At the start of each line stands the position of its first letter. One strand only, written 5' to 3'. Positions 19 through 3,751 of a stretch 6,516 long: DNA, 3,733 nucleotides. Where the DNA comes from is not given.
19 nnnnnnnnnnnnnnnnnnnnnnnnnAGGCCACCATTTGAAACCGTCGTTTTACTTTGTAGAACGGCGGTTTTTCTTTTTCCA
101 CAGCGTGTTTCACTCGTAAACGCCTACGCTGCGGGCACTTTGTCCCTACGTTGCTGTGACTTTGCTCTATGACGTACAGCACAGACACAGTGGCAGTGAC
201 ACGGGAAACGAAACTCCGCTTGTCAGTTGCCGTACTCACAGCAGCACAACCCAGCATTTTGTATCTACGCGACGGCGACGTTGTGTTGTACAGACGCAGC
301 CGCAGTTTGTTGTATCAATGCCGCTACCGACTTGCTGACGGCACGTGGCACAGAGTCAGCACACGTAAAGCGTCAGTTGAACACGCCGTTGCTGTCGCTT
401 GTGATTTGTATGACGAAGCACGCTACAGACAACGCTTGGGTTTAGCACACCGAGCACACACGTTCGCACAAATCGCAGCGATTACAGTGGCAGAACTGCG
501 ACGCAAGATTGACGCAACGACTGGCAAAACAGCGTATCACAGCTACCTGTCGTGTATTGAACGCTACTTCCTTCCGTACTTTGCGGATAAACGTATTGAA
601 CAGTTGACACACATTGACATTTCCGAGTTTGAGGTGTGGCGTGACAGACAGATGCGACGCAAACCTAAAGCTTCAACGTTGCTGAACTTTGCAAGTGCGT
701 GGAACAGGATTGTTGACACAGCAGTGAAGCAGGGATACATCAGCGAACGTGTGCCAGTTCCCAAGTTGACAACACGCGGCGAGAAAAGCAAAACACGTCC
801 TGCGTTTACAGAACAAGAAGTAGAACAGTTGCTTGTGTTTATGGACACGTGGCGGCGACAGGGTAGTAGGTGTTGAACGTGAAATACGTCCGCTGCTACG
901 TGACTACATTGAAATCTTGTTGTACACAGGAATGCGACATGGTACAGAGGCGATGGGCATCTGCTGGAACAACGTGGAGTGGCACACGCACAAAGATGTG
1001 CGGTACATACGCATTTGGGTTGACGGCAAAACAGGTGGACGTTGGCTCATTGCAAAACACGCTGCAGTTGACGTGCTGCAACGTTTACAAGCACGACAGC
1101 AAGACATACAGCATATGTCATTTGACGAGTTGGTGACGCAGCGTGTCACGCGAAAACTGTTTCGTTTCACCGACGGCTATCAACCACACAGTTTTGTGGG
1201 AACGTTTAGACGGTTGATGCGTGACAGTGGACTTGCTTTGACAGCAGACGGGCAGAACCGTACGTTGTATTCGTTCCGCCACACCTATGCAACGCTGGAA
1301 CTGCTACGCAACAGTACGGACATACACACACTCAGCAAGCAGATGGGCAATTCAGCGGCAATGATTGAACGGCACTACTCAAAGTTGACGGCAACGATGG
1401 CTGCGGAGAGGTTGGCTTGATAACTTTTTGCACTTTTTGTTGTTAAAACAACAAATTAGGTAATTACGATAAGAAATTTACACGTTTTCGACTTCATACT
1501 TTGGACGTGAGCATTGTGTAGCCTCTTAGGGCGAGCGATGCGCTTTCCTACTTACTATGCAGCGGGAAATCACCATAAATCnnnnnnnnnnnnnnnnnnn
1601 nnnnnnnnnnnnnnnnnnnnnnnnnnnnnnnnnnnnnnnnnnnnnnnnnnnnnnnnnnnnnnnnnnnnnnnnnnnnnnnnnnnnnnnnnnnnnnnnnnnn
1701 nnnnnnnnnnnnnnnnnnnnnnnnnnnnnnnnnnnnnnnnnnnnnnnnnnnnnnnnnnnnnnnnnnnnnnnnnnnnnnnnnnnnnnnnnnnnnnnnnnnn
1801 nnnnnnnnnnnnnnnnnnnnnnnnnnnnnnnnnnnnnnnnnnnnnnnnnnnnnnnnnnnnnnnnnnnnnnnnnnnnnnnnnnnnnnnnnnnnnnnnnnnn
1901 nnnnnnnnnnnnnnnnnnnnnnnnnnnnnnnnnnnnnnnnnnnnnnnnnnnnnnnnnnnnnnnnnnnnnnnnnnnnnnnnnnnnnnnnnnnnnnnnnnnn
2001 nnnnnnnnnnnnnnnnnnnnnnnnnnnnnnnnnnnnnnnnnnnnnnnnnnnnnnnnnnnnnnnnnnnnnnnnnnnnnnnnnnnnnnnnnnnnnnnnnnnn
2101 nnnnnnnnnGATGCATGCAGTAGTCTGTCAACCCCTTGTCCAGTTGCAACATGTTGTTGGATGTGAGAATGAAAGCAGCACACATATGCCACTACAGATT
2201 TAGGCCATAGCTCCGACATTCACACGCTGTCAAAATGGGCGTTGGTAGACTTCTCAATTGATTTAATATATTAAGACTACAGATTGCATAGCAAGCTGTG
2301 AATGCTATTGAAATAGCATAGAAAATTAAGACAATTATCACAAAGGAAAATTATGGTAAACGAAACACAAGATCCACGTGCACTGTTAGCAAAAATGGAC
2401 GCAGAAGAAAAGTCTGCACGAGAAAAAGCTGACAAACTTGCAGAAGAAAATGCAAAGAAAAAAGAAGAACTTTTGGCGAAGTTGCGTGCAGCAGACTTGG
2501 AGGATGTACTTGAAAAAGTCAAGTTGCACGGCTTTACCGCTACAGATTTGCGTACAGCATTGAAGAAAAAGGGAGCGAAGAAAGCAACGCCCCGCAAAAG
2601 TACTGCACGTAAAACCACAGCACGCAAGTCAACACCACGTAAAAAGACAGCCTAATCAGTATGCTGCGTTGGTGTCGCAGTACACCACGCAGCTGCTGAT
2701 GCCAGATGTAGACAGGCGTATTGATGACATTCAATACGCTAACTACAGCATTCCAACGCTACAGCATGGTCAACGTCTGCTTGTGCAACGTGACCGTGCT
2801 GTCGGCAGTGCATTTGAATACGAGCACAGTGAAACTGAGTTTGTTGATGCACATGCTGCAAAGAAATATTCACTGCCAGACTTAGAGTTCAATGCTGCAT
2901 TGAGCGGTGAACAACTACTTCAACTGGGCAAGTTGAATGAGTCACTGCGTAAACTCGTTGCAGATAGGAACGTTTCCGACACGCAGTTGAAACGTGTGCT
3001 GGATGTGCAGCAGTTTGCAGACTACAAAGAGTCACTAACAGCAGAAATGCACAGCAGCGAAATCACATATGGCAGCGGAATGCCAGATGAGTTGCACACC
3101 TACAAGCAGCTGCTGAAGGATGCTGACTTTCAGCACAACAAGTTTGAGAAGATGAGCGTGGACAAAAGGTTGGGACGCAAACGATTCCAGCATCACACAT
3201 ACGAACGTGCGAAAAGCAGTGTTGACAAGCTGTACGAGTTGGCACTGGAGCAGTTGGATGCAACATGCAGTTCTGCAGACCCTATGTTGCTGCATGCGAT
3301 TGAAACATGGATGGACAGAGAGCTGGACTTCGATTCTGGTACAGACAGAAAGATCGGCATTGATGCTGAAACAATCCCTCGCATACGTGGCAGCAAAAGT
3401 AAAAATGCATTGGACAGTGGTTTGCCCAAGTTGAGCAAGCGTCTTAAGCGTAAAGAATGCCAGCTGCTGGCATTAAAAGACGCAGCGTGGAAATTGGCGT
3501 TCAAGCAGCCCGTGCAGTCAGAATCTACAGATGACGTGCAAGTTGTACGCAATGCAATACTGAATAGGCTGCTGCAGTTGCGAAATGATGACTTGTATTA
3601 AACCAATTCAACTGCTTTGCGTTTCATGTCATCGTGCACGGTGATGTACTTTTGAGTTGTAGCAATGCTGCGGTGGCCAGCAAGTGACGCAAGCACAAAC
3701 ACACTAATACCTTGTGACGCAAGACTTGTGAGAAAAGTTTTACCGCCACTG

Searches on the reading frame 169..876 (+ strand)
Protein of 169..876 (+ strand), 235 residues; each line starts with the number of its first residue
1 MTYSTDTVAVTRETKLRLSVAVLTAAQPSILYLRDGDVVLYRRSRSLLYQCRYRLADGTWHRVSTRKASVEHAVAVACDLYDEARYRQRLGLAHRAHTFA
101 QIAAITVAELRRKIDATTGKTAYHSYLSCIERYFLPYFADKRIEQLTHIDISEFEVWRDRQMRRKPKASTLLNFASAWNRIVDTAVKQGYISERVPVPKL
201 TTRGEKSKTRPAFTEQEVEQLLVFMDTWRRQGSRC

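Call 6: search_protein_families(library=pfam, proteins=[window:169-876:+], max_evalue=0.01)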
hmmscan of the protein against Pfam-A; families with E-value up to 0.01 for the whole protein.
window:169-876:+ (235 aa): 1 family
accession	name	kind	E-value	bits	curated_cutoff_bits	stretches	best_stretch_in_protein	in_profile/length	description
PF14659.12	Phage_int_SAM_3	-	0.00019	22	22.6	1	120-154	19-53/58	Phage integrase, N-terminal SAM-like domain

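Call 9: search_protein_families(library=ncbifam, proteins=[window:169-876:+], max_evalue=0.01)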
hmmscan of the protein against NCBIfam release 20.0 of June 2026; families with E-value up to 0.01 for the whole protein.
window:169-876:+ (235 aa): 0 families

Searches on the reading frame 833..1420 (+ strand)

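Call 6: search_protein_families(library=pfam, proteins=[window:833-1420:+], max_evalue=0.01)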
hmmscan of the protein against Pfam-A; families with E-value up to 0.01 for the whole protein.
window:833-1420:+ (195 aa): 1 family
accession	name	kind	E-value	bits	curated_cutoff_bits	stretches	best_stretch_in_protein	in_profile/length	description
PF00589.27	Phage_integrase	-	8.2e-06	26.1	27.1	1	23-186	25-169/172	Phage integrase family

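Call 9: search_protein_families(library=ncbifam, proteins=[window:833-1420:+], max_evalue=0.01)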
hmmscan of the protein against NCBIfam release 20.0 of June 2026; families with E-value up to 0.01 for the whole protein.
window:833-1420:+ (195 aa): 2 families
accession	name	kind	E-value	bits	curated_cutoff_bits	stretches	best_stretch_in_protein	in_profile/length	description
NF040815.2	recomb_XerA_Arch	equivalog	0.0027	17.3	220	0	132-185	207-254/263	site-specific tyrosine recombinase/integron integrase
NF003462.0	PRK05084.1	equivalog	0.0034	16.1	267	0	141-190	301-349/360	tyrosine recombinase XerS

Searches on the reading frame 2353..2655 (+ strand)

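Call 6: search_protein_families(library=pfam, proteins=[window:2353-2655:+], max_evalue=0.01)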
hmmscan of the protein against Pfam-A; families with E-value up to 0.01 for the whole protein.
window:2353-2655:+ (100 aa): 0 families

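Call 9: search_protein_families(library=ncbifam, proteins=[window:2353-2655:+], max_evalue=0.01)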
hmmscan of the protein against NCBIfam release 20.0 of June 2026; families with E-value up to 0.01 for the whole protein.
window:2353-2655:+ (100 aa): 0 families

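Call 29: search_protein_families(library=phrogs, proteins=[window:2353-2655:+], max_evalue=0.01)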
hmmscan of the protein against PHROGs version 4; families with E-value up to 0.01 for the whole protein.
window:2353-2655:+ (100 aa): 1 family
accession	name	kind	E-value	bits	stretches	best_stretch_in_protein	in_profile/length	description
phrog_10171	-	unknown function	0.0091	17.5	0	26-89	33-99/129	-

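Call 91: search_protein_families(library=pfam, proteins=[window:2353-2655:+], max_evalue=1)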
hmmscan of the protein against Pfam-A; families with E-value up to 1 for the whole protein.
window:2353-2655:+ (100 aa): 5 families
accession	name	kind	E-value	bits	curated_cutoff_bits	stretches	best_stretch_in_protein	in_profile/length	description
PF00857.26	Isochorismatase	-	0.045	14.3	27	1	24-77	62-115/175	Isochorismatase domain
PF14896.12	Arabino_trans_C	-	0.12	11.9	25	1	29-93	37-99/385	EmbC C-terminal domain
PF22555.1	DAM-like-phage1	-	0.13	11.9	27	1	23-73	114-163/274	Phage DNA Adenine Methylase-like domain 1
PF24901.1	HTH_MCM7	-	0.19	12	26.5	1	30-71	18-56/76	DNA replication licensing factor MCM7, winged helix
PF03993.17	DUF349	-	0.71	10.7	23.9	1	10-51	8-49/75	Domain of Unknown Function (DUF349)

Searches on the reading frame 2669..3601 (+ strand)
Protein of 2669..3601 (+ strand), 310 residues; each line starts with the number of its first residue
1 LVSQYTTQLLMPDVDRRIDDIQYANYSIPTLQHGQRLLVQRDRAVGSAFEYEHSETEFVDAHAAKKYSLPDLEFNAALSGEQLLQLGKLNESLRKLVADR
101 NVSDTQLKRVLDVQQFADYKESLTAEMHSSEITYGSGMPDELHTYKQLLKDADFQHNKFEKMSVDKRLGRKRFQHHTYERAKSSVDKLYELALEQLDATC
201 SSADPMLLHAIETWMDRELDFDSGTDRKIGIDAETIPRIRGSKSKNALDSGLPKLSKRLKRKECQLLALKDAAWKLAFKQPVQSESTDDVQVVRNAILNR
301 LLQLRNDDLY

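Call 6: search_protein_families(library=pfam, proteins=[window:2669-3601:+], max_evalue=0.01)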
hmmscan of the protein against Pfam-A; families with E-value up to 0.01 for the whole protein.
window:2669-3601:+ (310 aa): 0 families

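Call 9: search_protein_families(library=ncbifam, proteins=[window:2669-3601:+], max_evalue=0.01)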
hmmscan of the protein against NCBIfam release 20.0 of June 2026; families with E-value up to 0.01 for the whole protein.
window:2669-3601:+ (310 aa): 0 families

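Call 29: search_protein_families(library=phrogs, proteins=[window:2669-3601:+], max_evalue=0.01)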
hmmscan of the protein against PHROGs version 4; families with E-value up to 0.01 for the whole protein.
window:2669-3601:+ (310 aa): 0 families

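Call 63: search_solved_structures(query=window:2669-3601:+, max_evalue=1)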
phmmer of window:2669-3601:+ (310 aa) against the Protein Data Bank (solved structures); distinct sequences matched with E-value up to 1: 1.
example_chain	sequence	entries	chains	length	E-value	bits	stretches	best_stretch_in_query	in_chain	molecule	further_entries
7pwf_S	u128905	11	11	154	0.21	14.2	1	167-232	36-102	Ribosomal protein S18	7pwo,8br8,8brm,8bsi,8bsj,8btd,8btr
